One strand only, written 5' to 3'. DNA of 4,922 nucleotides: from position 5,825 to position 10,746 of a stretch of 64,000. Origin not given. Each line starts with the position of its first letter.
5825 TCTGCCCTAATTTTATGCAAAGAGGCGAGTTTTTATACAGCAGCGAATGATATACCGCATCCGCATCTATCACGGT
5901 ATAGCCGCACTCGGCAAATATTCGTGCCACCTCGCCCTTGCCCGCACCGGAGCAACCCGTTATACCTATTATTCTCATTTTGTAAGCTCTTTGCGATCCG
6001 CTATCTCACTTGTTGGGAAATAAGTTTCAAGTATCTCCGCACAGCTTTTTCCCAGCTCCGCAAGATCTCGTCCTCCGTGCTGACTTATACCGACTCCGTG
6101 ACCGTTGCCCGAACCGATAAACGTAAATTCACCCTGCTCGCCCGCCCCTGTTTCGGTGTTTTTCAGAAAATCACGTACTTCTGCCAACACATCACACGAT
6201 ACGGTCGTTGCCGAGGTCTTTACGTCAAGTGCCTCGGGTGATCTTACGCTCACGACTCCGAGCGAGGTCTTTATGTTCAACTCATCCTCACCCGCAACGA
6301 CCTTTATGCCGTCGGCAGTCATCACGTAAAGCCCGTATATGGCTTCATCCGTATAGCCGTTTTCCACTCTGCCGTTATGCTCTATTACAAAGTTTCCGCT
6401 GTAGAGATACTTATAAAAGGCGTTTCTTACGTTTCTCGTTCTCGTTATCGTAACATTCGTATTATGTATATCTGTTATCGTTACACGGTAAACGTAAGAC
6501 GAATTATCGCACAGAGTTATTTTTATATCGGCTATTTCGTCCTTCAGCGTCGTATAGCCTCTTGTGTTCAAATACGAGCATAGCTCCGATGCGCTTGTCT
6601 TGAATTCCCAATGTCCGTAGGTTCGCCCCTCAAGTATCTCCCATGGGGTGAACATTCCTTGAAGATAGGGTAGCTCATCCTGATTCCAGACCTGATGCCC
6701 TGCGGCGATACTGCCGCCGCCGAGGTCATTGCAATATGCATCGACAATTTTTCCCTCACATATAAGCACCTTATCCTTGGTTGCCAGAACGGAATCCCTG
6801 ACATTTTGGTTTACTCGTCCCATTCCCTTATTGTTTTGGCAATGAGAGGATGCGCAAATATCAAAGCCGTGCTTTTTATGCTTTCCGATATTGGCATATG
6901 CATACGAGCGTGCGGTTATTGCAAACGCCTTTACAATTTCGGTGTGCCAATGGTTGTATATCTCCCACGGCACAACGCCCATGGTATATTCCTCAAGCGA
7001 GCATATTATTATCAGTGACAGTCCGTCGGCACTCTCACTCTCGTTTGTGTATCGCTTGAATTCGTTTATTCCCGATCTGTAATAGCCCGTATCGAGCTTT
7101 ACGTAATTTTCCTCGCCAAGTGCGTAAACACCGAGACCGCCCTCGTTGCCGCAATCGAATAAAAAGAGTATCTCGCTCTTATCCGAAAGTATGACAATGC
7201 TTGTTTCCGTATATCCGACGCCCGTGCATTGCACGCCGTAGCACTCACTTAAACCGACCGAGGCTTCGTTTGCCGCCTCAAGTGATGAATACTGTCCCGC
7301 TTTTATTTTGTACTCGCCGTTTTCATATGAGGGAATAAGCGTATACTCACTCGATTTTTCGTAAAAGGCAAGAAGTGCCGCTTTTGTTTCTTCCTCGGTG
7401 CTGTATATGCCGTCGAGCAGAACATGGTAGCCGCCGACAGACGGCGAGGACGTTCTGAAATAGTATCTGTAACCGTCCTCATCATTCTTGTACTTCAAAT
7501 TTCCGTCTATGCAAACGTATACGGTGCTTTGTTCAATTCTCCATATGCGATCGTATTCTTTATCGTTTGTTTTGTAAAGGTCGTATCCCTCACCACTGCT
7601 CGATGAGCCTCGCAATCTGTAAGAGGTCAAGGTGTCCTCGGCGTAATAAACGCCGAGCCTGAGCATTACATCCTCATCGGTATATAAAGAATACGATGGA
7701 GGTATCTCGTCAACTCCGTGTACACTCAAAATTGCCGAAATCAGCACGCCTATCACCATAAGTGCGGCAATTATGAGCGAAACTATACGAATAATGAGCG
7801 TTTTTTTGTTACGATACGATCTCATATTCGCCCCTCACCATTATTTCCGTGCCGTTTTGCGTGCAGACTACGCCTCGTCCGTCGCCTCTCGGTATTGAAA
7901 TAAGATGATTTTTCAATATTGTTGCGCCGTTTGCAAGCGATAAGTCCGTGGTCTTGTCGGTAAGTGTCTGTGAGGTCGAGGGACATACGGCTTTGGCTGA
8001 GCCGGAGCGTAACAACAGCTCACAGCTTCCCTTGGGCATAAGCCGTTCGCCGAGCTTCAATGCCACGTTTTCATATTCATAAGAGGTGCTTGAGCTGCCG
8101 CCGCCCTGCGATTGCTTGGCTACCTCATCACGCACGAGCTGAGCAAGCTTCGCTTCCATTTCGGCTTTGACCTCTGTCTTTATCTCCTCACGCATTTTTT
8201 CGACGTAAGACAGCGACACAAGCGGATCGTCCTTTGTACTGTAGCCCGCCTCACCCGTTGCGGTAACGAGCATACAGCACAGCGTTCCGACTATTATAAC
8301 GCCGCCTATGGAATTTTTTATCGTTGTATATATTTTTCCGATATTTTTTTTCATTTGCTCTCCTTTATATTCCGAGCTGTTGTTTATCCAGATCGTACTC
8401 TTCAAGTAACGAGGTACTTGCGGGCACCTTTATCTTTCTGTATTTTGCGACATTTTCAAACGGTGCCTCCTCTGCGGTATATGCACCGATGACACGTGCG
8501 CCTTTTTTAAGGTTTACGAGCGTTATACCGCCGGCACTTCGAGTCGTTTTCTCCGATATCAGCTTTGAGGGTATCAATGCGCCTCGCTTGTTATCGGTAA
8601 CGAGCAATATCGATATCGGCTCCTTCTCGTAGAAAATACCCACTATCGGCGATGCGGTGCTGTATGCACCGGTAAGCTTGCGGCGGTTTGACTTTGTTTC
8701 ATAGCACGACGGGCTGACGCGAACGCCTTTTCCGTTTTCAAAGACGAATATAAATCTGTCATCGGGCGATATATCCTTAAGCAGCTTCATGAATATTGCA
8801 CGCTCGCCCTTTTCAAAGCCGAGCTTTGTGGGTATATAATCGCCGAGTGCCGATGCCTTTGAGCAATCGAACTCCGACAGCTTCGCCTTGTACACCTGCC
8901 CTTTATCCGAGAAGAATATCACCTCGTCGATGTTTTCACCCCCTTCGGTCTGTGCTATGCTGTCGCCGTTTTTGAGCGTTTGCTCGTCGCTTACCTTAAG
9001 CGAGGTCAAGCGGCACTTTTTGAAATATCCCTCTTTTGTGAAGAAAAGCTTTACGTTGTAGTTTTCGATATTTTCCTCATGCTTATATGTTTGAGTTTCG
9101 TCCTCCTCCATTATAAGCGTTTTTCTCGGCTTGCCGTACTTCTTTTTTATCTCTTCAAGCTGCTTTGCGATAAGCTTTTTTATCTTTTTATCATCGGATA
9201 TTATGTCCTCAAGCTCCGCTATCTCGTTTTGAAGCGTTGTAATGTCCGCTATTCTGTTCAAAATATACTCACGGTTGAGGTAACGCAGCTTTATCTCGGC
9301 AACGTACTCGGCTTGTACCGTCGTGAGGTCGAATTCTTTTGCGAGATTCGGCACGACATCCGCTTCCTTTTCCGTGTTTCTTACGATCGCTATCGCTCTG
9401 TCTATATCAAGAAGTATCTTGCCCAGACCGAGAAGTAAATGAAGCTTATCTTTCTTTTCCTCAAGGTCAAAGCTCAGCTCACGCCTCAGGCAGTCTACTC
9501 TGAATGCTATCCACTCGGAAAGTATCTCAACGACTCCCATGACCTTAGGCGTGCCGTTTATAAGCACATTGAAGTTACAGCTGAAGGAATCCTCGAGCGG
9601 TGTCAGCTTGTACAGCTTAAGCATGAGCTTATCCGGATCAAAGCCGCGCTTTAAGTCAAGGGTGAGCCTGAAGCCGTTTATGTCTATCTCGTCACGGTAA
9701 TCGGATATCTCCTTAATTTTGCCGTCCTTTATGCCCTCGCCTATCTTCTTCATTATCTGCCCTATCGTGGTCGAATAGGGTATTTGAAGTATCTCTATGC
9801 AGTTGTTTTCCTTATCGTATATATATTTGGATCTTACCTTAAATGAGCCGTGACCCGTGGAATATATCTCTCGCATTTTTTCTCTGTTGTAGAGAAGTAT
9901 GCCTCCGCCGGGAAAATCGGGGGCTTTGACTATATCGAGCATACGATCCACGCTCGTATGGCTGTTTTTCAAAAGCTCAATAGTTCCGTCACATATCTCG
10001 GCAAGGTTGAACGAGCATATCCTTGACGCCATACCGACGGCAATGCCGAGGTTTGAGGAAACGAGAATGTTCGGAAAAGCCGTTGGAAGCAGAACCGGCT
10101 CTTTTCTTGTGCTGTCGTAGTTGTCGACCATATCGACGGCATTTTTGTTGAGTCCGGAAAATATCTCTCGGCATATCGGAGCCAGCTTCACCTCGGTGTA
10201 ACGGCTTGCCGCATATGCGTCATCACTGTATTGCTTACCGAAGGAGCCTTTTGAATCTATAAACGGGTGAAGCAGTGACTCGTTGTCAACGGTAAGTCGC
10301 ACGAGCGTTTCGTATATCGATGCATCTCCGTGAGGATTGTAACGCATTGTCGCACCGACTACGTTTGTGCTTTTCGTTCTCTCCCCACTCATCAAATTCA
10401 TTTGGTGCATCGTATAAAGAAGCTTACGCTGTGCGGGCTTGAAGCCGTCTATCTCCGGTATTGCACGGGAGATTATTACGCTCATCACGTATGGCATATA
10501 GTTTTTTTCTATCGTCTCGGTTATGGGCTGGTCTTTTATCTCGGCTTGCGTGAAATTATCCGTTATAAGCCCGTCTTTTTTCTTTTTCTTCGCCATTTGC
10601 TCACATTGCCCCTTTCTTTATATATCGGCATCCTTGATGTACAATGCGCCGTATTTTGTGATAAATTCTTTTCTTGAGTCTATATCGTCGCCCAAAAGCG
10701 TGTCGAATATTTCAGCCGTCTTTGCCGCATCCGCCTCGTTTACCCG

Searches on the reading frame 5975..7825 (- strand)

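Call 85: search_protein_families(library=pfam, proteins=[window:5975-7825:-], max_evalue=0.000001)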
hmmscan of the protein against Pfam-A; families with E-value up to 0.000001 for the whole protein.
window:5975-7825:- (616 aa): 1 family
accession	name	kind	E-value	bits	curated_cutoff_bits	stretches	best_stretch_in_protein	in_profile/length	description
PF08486.15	SpoIID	-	5.7e-18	65.8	23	1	268-354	4-95/97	Stage II sporulation protein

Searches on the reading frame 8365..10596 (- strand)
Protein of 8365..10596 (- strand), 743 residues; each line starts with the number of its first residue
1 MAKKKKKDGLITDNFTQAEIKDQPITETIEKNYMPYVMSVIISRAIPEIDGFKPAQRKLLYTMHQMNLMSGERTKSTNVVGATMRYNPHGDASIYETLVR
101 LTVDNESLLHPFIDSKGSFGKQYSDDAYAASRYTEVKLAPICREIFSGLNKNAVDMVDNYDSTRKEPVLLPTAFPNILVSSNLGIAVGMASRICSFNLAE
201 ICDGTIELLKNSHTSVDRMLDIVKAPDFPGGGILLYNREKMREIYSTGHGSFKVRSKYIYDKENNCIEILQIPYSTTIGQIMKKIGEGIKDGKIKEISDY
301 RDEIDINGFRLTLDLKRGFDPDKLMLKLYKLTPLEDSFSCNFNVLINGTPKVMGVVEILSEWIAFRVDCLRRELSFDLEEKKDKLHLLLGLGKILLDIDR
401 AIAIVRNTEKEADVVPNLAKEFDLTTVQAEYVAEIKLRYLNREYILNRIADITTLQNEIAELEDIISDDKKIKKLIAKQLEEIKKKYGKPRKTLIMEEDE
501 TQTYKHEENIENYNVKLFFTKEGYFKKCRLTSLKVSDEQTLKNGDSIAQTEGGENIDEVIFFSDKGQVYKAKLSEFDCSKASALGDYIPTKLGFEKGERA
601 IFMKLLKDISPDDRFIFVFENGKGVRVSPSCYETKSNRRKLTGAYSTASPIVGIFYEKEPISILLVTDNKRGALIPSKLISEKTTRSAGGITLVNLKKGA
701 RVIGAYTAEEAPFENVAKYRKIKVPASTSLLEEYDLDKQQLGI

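Call 85: search_protein_families(library=pfam, proteins=[window:8365-10596:-], max_evalue=0.000001)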
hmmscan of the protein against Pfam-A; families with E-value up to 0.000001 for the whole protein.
window:8365-10596:- (743 aa): 2 families
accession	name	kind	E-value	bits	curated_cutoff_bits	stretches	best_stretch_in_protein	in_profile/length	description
PF00521.26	DNA_topoisoIV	-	1.4e-123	413.4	31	1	44-480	1-431/432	DNA gyrase/topoisomerase IV, subunit A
PF03989.18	DNA_gyraseA_C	-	1.9e-09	37.2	27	0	557-580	1-24/48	DNA gyrase C-terminal domain, beta-propeller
